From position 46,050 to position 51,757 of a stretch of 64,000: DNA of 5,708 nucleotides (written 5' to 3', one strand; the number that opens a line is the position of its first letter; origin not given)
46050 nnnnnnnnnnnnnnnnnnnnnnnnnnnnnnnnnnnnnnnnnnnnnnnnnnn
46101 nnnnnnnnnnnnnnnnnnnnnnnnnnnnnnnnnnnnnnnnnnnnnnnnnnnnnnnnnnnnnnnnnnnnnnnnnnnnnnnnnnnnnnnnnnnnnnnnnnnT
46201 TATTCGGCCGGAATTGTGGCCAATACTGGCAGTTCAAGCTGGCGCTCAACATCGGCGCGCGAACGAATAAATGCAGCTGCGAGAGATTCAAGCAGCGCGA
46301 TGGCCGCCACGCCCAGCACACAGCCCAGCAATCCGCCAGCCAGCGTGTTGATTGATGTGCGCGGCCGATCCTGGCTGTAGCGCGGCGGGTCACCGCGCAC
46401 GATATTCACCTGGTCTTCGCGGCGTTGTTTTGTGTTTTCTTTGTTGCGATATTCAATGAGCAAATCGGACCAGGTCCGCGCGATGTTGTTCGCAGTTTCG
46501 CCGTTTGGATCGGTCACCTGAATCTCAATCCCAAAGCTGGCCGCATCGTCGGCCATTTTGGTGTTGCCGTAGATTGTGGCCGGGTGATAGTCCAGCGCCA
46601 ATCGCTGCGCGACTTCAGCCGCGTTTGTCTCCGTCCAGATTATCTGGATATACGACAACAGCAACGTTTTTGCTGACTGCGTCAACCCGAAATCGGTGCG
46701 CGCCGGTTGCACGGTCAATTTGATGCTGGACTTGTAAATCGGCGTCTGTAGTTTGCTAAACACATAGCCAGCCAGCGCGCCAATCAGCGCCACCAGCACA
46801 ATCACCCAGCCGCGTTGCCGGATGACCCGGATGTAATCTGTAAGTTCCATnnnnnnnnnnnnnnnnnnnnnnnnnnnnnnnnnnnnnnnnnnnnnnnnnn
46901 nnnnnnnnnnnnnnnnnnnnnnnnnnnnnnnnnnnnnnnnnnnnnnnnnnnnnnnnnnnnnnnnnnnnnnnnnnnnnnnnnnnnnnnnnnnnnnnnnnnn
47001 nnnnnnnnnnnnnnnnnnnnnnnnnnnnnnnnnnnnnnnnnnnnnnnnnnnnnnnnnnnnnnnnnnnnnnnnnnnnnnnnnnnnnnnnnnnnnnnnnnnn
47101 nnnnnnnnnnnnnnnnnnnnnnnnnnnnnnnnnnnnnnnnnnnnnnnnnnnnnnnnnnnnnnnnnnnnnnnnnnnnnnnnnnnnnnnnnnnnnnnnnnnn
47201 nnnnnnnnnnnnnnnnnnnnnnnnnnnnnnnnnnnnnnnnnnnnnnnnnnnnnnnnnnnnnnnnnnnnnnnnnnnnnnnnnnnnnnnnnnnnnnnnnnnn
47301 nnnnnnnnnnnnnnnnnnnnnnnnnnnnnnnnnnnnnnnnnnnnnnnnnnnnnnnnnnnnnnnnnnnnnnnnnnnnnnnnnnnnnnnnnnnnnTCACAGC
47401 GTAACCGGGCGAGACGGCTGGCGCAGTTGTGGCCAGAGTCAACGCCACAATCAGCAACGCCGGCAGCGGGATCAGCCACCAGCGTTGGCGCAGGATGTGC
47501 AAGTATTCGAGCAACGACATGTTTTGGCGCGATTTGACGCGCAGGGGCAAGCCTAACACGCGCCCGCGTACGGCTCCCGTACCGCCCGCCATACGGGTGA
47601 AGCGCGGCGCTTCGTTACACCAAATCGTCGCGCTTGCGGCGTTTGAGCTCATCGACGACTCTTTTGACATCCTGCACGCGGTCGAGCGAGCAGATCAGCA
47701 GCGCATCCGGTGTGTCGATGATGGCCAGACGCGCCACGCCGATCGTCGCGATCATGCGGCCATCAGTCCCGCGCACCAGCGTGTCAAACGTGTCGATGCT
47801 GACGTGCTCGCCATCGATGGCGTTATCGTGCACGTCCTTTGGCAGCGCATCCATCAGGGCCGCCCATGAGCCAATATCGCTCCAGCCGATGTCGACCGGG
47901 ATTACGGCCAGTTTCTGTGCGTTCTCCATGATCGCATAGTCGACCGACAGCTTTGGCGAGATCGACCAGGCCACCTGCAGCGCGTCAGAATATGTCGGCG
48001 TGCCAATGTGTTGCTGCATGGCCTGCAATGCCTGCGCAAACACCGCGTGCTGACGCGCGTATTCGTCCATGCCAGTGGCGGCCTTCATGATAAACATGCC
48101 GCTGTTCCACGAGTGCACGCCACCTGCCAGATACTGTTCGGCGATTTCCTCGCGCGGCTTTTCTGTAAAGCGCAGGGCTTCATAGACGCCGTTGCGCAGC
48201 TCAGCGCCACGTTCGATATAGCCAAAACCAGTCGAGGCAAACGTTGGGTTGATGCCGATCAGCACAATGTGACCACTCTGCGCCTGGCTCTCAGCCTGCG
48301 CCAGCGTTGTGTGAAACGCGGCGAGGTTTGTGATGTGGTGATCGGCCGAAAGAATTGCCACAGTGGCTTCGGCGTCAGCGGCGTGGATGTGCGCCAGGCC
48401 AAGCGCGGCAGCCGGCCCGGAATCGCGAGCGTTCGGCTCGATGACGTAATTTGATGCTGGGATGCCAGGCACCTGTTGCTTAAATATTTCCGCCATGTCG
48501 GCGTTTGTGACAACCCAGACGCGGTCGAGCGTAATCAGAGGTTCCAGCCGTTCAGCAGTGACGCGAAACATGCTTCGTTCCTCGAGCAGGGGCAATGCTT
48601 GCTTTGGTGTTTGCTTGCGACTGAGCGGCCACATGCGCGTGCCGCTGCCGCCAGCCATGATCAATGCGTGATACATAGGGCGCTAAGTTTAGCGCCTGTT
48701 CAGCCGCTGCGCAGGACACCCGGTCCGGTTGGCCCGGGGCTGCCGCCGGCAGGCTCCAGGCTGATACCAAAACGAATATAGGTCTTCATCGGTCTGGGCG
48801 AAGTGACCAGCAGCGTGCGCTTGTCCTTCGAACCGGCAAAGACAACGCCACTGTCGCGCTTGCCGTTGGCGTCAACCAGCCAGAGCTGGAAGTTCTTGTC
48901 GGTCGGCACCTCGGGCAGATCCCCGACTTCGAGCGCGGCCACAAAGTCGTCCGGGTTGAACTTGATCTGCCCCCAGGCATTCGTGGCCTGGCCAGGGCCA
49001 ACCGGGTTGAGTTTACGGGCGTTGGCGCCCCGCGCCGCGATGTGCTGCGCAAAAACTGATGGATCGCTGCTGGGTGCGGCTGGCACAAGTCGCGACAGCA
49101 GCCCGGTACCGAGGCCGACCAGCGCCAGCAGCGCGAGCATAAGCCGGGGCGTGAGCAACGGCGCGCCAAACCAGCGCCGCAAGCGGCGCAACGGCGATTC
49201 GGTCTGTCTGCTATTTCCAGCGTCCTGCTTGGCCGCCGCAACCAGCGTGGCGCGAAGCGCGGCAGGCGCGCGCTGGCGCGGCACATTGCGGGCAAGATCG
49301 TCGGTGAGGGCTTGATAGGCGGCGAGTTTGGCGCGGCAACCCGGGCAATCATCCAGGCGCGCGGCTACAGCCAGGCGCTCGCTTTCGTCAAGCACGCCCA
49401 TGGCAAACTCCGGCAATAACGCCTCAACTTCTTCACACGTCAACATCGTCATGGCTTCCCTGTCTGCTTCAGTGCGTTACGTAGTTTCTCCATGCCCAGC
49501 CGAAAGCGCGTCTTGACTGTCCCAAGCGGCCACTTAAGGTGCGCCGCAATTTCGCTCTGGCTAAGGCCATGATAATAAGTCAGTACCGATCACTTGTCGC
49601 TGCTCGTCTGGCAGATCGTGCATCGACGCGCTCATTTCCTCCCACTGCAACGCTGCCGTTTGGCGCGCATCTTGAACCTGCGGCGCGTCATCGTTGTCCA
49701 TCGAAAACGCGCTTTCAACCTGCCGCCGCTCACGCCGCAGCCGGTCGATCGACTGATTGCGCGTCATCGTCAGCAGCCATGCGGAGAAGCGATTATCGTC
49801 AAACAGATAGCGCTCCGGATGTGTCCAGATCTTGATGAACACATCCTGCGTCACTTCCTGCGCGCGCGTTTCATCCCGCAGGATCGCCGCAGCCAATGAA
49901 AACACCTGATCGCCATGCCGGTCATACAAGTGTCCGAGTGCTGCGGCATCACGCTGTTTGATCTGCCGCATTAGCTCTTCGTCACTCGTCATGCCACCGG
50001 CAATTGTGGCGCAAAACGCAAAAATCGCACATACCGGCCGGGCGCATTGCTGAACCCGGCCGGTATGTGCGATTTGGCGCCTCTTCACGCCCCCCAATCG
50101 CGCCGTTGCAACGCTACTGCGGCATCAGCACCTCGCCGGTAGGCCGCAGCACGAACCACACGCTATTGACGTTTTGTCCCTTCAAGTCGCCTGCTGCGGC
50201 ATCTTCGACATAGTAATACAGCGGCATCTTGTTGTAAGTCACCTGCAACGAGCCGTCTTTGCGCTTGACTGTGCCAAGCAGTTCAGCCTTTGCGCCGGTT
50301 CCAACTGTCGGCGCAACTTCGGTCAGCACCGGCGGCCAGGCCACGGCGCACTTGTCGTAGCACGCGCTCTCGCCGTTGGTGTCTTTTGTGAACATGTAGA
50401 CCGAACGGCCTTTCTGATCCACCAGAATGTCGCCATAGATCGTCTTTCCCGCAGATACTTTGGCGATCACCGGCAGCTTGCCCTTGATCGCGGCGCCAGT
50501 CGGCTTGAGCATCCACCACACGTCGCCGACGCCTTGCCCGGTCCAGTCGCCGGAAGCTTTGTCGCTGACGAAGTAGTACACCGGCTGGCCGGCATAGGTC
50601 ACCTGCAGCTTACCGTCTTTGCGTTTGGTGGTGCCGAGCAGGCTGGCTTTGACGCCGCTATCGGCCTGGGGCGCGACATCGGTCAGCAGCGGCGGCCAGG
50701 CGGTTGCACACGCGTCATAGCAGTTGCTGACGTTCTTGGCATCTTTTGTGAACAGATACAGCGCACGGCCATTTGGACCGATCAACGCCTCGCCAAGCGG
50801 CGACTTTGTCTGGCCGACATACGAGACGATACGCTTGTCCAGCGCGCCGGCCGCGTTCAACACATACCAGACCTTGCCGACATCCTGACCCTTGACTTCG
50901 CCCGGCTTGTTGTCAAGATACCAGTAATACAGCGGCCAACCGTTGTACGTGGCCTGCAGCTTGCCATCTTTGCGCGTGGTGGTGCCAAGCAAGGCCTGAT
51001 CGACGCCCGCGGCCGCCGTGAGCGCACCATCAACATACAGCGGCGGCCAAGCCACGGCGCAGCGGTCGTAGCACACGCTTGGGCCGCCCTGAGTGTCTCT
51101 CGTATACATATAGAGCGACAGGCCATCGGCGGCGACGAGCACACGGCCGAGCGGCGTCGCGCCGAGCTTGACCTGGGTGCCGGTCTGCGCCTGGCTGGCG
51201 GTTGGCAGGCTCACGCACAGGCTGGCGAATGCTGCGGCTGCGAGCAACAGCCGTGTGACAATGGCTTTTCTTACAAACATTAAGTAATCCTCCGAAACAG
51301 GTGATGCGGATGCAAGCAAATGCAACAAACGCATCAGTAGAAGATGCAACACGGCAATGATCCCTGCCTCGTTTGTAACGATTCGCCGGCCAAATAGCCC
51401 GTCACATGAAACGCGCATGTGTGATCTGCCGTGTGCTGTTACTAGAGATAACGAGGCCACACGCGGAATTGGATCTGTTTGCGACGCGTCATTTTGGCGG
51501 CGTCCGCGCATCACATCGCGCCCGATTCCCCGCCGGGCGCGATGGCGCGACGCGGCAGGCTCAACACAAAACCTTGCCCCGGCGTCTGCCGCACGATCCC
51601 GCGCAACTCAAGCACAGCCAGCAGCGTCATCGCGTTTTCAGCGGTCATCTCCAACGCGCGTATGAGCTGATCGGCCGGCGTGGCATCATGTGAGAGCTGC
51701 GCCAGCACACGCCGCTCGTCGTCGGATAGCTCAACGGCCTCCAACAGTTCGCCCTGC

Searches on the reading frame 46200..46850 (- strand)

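Call 84: search_protein_families(library=pfam, proteins=[window:46200-46850:-], max_evalue=0.001)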
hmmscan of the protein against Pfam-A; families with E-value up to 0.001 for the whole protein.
window:46200-46850:- (216 aa): 1 family
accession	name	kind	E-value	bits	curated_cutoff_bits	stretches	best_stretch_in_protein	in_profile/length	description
PF02706.20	Wzz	-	6.1e-09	36.5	25.5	1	2-83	4-90/91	Chain length determinant protein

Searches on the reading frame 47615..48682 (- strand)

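Call 51: search_protein_families(library=pfam, proteins=[window:47615-48682:-])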
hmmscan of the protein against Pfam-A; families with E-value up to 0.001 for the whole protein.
window:47615-48682:- (355 aa): 3 families
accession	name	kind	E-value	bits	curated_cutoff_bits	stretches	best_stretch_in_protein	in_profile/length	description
PF00483.29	NTP_transferase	-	7.3e-42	144.1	21.2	1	6-282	2-241/245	Nucleotidyl transferase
PF22640.1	ManC_GMP_beta-helix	-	2.2e-18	66.4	27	1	291-346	1-55/55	MannoseP isomerase/GMP-like beta-helix domain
PF12804.13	NTP_transf_3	-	1.9e-11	44.8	27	1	6-134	1-115/160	MobA-like NTP transferase domain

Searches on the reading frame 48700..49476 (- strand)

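Call 84: search_protein_families(library=pfam, proteins=[window:48700-49476:-], max_evalue=0.001)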
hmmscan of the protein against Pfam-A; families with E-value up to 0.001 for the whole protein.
window:48700-49476:- (258 aa): 2 families
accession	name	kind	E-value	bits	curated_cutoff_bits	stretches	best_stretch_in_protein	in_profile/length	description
PF10099.14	RskA_C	-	4.7e-16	59.7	29.4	1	114-252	5-134/135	Anti-sigma-K factor rskA, C-terminal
PF13490.11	zf-HC2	-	1.4e-05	25.5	22.2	1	14-48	1-35/35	Putative zinc-finger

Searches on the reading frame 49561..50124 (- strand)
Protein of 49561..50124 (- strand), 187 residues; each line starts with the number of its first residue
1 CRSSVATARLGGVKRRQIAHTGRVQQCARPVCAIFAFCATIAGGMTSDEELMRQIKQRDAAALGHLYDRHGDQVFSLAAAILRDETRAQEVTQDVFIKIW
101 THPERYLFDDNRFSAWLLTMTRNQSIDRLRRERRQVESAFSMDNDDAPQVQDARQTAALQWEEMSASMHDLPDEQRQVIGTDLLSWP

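Call 84: search_protein_families(library=pfam, proteins=[window:49561-50124:-], max_evalue=0.001)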
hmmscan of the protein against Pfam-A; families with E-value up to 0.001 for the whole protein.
window:49561-50124:- (187 aa): 1 family
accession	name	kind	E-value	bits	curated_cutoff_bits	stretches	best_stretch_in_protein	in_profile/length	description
PF04542.20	Sigma70_r2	-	5.1e-18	65.1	24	1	66-134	1-70/71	Sigma-70 region 2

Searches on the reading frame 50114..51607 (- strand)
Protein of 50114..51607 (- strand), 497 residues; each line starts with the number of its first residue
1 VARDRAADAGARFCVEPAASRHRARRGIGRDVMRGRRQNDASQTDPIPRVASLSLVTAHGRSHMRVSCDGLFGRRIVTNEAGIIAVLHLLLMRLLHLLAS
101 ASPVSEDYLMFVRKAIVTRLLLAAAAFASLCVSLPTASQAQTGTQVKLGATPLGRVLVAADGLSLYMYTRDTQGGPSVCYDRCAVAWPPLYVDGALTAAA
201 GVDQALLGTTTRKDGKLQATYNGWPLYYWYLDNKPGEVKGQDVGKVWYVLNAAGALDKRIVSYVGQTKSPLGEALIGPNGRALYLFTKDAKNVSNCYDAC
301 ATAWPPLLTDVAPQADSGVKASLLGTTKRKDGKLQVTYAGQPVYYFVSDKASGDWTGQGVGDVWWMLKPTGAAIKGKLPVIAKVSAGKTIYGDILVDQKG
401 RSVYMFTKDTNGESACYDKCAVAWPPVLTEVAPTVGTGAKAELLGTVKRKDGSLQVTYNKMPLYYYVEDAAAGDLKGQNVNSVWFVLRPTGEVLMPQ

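Call 51: search_protein_families(library=pfam, proteins=[window:50114-51607:-])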
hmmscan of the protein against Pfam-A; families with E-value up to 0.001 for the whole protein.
window:50114-51607:- (497 aa): 1 family
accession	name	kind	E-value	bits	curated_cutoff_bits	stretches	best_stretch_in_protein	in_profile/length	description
PF03640.20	Lipoprotein_15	-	1.8e-78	258.2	24.4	6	445-487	1-46/47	Secreted repeat of unknown function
